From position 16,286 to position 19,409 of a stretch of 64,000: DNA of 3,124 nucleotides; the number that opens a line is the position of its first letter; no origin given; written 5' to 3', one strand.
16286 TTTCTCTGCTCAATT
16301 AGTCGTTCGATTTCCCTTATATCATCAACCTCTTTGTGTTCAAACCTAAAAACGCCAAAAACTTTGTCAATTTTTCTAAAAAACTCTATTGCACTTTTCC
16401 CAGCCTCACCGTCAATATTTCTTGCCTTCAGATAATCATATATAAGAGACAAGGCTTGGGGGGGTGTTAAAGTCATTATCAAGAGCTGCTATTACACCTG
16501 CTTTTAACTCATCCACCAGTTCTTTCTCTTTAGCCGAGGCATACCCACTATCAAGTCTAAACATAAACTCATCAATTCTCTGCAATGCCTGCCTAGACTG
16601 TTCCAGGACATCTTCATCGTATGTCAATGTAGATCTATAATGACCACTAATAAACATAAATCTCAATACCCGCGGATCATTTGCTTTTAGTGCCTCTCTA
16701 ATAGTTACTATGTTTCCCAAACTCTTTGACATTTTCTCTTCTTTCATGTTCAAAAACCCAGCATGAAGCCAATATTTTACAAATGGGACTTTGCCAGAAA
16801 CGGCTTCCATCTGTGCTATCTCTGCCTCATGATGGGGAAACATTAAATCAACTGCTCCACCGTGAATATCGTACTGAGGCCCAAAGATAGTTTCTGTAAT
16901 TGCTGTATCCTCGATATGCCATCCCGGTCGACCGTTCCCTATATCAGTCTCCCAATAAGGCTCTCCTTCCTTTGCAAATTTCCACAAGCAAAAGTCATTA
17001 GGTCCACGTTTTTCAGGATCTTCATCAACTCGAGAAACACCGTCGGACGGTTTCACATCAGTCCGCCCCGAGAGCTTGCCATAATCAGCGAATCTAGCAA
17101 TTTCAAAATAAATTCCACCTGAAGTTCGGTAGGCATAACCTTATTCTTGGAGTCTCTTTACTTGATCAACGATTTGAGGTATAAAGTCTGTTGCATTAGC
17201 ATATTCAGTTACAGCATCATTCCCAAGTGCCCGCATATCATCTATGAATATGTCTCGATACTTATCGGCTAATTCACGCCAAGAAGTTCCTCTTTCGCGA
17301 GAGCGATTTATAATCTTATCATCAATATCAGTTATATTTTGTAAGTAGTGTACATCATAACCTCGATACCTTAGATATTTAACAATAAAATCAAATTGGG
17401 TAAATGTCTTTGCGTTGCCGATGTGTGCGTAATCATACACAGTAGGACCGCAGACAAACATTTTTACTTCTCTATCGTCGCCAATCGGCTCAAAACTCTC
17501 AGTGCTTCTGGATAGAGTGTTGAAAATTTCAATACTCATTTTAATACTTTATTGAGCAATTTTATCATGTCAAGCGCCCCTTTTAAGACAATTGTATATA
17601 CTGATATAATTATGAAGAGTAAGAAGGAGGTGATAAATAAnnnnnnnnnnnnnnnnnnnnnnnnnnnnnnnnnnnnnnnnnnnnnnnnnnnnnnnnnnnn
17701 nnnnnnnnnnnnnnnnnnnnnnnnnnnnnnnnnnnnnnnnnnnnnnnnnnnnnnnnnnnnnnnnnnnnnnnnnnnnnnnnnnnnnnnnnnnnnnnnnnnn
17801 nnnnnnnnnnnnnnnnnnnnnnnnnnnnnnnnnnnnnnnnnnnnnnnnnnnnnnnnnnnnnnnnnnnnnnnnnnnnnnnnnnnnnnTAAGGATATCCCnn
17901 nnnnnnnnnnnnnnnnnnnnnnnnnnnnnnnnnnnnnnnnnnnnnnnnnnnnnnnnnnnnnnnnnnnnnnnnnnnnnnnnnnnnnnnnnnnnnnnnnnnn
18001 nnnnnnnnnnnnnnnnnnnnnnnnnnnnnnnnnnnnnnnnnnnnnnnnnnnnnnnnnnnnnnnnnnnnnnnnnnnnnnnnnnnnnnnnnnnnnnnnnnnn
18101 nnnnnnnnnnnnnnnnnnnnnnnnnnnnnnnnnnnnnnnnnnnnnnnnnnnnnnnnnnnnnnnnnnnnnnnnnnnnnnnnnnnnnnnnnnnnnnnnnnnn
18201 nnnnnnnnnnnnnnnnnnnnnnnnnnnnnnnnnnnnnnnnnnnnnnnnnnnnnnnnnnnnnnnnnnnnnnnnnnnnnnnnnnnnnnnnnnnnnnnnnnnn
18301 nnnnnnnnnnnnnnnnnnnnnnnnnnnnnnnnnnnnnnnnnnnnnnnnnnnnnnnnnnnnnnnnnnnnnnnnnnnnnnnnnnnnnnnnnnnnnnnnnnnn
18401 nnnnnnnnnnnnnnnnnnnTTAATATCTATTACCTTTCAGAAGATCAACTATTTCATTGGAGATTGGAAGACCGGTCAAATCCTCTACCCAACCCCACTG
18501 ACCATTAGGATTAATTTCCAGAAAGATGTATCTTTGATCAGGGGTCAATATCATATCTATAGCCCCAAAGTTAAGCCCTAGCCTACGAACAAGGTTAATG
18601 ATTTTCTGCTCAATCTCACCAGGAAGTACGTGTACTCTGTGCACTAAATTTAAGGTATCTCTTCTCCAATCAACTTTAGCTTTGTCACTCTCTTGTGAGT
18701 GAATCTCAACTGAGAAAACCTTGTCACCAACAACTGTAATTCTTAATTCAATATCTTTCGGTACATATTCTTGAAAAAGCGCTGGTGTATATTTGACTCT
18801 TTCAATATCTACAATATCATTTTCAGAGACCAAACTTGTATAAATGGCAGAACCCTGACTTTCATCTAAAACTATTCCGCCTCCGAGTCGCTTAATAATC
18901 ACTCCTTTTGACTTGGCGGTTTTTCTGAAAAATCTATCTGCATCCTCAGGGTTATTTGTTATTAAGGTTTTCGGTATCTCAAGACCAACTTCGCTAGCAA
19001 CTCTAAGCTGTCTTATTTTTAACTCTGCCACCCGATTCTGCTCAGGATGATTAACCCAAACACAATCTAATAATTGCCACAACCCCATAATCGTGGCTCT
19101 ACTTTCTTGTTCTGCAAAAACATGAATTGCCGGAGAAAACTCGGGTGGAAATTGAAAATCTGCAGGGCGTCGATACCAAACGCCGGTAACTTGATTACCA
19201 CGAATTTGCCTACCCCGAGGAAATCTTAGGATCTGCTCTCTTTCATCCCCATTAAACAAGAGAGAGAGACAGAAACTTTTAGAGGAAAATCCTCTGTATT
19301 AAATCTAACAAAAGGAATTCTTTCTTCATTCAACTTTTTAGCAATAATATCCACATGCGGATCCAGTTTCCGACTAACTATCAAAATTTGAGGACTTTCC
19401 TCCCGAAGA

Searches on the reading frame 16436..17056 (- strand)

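Call 8: search_protein_families(library=pfam, proteins=[window:16436-17056:-], max_evalue=0.001)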
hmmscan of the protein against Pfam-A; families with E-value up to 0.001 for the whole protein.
window:16436-17056:- (206 aa): 4 families
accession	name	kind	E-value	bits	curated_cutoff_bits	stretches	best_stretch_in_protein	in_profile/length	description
PF01406.26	tRNA-synt_1e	-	2.2e-58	198.5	27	1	11-155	157-300/301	tRNA synthetases class I (C) catalytic domain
PF09334.17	tRNA-synt_1g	-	1.5e-06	27.7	20.1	1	88-138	307-357/391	tRNA synthetases class I (M)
PF01921.24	tRNA-synt_1f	-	5.5e-06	26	27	1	101-169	275-341/360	tRNA synthetases class I (K)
PF00133.28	tRNA-synt_1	-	0.00057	19.2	22.7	1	70-142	337-409/414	tRNA synthetases class I (I, L, M and V)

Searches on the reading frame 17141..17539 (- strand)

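Call 8: search_protein_families(library=pfam, proteins=[window:17141-17539:-], max_evalue=0.001)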
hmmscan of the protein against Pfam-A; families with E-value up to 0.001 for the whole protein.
window:17141-17539:- (132 aa): 2 families
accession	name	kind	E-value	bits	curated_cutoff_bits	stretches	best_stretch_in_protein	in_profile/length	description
PF01406.26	tRNA-synt_1e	-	2.1e-34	119.7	27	1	21-131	6-116/301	tRNA synthetases class I (C) catalytic domain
PF09334.17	tRNA-synt_1g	-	2.2e-05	23.8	20.1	1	36-106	12-82/391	tRNA synthetases class I (M)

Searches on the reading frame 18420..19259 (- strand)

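Call 8: search_protein_families(library=pfam, proteins=[window:18420-19259:-], max_evalue=0.001)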
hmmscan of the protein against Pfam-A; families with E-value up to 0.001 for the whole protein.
window:18420-19259:- (279 aa): 2 families
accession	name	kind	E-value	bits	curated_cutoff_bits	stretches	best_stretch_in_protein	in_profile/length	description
PF08443.16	RimK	-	3.3e-08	33.8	21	1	81-273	4-187/188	RimK-like ATP-grasp domain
PF21068.3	ATPgraspMvdD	-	1.8e-07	31.7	27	1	15-75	58-120/121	MvdD pre-ATP grasp domain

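Call 93: search_protein_families(library=ncbifam, proteins=[window:18420-19259:-], max_evalue=0.001)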
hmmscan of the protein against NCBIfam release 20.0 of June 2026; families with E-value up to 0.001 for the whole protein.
window:18420-19259:- (279 aa): 8 families
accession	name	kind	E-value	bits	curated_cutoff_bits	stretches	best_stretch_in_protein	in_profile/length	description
TIGR04187.1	GRASP_SAV_5884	subfamily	1.7e-77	260.7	350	1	16-275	58-312/312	ATP-grasp ribosomal peptide maturase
TIGR04184.1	ATPgraspMvdD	equivalog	1.1e-69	235.1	475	1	14-274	56-319/321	MvdD family ATP-grasp ribosomal peptide maturase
TIGR04185.1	ATPgraspMvdC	equivalog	8.3e-68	228.8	425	1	16-274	58-316/318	MvdC family ATP-grasp ribosomal peptide maturase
TIGR04192.1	GRASP_w_spasm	equivalog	6.9e-36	124.2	230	1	68-259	116-303/318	grasp-with-spasm system ATP-grasp peptide maturase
TIGR00768.1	rimK_fam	subfamily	9e-13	48.2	143.4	1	64-272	71-274/276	RimK family alpha-L-glutamate ligase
NF040720.1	MptN_Meth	equivalog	2.2e-07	30.3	350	1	69-273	90-289/291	tetrahydromethanopterin:alpha-L-glutamate ligase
NF007764.0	PRK10446.1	equivalog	5.6e-06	25.8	331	1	77-274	96-286/300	30S ribosomal protein S6--L-glutamate ligase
TIGR02144.1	LysX_arch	equivalog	1.2e-05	24.5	275.6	1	89-273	96-274/281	lysine biosynthesis protein LysX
